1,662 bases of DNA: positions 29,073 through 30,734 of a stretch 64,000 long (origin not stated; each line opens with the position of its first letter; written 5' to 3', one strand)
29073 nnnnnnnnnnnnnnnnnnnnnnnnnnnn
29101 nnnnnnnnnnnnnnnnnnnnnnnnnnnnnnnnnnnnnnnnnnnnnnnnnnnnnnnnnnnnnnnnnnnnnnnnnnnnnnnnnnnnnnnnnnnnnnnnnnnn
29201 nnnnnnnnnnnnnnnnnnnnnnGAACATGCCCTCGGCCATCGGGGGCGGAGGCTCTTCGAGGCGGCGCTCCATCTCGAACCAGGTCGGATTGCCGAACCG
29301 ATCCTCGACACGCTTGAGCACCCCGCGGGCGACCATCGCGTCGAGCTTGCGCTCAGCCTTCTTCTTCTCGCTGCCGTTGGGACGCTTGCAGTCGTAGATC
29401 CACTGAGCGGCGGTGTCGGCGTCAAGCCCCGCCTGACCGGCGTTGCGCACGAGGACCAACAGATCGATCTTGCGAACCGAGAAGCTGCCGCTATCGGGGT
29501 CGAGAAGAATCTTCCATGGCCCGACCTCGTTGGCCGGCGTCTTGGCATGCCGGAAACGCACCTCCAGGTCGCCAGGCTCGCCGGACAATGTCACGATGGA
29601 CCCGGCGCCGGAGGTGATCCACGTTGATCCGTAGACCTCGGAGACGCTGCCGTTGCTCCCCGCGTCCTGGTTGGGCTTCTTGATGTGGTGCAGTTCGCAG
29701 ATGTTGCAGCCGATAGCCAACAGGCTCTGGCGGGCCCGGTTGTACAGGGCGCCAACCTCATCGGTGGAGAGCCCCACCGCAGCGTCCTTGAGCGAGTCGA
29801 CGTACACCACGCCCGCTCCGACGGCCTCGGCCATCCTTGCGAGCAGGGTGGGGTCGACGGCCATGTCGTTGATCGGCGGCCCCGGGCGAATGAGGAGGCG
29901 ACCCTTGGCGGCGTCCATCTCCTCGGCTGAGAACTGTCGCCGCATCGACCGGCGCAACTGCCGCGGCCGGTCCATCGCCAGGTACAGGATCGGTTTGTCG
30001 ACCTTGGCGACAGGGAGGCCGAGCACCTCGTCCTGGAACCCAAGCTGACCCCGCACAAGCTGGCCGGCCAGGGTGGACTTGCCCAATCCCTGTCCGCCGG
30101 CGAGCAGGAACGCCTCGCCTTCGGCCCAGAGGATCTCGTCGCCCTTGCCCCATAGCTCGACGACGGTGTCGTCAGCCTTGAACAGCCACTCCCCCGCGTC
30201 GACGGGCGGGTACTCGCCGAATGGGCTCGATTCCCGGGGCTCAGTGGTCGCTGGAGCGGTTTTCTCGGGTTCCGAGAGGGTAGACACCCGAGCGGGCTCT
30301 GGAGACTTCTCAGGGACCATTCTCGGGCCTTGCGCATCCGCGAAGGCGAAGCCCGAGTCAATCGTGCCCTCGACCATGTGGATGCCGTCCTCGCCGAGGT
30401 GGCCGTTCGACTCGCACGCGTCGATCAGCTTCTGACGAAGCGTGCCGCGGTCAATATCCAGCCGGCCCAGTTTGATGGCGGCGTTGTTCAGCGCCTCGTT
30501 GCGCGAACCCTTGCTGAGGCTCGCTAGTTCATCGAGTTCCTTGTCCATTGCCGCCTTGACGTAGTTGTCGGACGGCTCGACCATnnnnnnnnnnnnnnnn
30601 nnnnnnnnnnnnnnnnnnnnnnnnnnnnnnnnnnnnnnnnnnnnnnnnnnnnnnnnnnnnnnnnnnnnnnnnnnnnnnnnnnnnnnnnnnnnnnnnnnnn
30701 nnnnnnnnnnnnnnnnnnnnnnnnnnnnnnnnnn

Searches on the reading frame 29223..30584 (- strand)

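Call 52: search_protein_families(library=pfam, proteins=[window:29223-30584:-], max_evalue=0.0001)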
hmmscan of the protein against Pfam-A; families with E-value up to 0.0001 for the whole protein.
window:29223-30584:- (454 aa): 1 family
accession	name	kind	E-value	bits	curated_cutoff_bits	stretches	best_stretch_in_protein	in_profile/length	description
PF13481.12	AAA_25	-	1.2e-10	41.8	27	1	148-305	28-194/195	AAA domain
